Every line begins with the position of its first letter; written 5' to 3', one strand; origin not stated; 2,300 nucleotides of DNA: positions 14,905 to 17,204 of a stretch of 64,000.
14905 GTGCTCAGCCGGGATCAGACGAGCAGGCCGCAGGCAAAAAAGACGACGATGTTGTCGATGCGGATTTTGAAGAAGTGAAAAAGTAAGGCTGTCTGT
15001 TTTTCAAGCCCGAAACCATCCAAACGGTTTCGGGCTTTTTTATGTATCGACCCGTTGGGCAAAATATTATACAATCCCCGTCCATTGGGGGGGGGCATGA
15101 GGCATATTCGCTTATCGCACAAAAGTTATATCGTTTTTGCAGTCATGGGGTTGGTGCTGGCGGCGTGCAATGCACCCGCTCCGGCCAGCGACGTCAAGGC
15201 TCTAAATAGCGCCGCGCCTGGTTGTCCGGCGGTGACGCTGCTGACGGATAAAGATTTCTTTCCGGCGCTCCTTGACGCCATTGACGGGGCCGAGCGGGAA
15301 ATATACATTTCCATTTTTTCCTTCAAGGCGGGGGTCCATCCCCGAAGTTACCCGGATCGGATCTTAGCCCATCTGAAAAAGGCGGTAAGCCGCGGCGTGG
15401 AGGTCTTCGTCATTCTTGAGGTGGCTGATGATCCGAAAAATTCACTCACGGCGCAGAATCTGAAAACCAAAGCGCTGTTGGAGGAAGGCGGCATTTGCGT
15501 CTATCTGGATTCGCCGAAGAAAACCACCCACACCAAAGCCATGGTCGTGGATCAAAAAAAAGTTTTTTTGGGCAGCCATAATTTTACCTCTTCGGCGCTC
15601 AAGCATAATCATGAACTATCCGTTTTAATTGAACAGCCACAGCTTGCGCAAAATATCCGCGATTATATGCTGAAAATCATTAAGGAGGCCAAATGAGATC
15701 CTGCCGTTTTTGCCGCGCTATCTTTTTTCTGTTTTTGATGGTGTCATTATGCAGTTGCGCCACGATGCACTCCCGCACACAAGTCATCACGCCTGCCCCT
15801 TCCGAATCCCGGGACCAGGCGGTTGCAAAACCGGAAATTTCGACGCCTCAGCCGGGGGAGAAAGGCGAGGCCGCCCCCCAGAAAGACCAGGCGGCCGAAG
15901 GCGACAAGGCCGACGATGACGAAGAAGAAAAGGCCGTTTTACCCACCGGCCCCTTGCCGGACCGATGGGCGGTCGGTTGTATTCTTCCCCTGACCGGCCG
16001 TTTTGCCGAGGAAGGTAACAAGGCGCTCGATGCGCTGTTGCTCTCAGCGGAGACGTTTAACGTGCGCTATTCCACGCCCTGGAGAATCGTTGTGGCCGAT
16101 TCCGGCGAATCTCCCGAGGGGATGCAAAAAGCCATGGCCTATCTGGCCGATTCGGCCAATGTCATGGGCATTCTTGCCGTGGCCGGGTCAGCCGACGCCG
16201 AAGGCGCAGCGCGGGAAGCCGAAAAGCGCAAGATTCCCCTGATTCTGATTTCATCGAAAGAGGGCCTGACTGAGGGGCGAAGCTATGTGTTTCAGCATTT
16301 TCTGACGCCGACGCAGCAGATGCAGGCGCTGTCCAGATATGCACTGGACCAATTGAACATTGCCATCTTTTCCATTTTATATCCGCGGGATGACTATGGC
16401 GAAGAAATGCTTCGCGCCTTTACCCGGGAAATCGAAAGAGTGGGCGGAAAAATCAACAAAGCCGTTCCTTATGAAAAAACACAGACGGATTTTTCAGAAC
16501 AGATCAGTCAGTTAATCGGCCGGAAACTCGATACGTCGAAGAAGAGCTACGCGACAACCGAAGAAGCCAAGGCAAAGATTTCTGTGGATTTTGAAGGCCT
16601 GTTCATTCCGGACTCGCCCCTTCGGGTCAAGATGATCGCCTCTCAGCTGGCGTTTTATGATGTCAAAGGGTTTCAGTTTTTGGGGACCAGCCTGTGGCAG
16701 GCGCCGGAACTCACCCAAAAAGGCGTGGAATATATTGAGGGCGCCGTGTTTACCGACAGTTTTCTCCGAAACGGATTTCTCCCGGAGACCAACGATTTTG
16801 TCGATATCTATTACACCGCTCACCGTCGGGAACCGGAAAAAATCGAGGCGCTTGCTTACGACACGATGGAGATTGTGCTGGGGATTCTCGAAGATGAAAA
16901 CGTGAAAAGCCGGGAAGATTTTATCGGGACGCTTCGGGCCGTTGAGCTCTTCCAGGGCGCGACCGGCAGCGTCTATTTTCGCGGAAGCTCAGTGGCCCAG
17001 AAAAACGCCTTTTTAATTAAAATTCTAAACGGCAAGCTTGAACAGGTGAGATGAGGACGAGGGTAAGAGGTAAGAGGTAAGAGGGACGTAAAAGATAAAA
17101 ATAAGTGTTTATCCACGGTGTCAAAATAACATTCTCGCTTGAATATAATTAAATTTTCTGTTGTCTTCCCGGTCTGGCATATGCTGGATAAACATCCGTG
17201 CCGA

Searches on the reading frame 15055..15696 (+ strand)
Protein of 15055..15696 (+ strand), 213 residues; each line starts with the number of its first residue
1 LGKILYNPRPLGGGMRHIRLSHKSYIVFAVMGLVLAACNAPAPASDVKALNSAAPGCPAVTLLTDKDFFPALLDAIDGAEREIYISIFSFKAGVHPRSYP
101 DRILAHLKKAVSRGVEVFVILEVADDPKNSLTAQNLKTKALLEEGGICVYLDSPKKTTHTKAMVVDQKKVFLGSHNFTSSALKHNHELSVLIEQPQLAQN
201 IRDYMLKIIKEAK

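Call 3: search_protein_families(library=pfam, proteins=[window:15055-15696:+], max_evalue=1)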
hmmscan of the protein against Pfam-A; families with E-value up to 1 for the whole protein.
window:15055-15696:+ (213 aa): 7 families
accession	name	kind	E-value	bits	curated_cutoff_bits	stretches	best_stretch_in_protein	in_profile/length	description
PF13091.12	PLDc_2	-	1.2e-23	83.8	27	1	72-206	1-129/132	PLD-like domain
PF17941.7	PP_kinase_C_1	-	1.3e-06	28.6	25.7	1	101-205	50-158/167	Polyphosphate kinase C-terminal domain 1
PF11495.14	Regulator_TrmB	-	0.0031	17.2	22.2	1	74-207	17-126/233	Archaeal transcriptional regulator TrmB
PF00614.28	PLDc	-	0.004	17.6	21.9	1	159-179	6-26/28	Phospholipase D Active site motif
PF25157.1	Vps8_C_schizo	-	0.036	14.1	27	0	190-201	6-17/37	Schizosaccharomyces Vps8, C-terminal domain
PF13090.12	PP_kinase_C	-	0.076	12.9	25.8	1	165-210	99-144/172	Polyphosphate kinase C-terminal domain 2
PF06087.18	Tyr-DNA_phospho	-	0.1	11.9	22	1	103-199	47-144/445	Tyrosyl-DNA phosphodiesterase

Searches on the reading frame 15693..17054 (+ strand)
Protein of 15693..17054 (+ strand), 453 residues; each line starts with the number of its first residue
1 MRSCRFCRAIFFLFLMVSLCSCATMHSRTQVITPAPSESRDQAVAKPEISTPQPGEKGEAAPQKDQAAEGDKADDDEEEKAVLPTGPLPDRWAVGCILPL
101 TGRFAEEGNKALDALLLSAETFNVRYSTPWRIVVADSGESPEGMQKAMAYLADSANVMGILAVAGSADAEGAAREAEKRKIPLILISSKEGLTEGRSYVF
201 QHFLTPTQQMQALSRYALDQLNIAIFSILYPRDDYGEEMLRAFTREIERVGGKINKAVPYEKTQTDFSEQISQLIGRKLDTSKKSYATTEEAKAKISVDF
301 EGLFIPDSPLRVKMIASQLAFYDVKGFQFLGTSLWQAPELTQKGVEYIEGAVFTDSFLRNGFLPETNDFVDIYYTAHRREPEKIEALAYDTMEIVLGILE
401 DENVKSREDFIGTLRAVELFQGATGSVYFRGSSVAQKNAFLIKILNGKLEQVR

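Call 3: search_protein_families(library=pfam, proteins=[window:15693-17054:+], max_evalue=1)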
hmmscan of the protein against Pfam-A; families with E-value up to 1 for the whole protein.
window:15693-17054:+ (453 aa): 4 families
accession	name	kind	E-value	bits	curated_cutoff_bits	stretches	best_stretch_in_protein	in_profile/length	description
PF13458.12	Peripla_BP_6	-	1.1e-33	117.8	31.7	1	94-441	4-335/343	Periplasmic binding protein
PF01094.35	ANF_receptor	-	3.3e-10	40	25.4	1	131-275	26-170/353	Receptor family ligand binding region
PF04348.19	LppC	-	0.00079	18.6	28.8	1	96-356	223-483/563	LppC putative lipoprotein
PF12486.13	VasL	-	0.17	12.3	27.3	1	204-296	5-94/147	Type VI secretion system, EvfB, or VasL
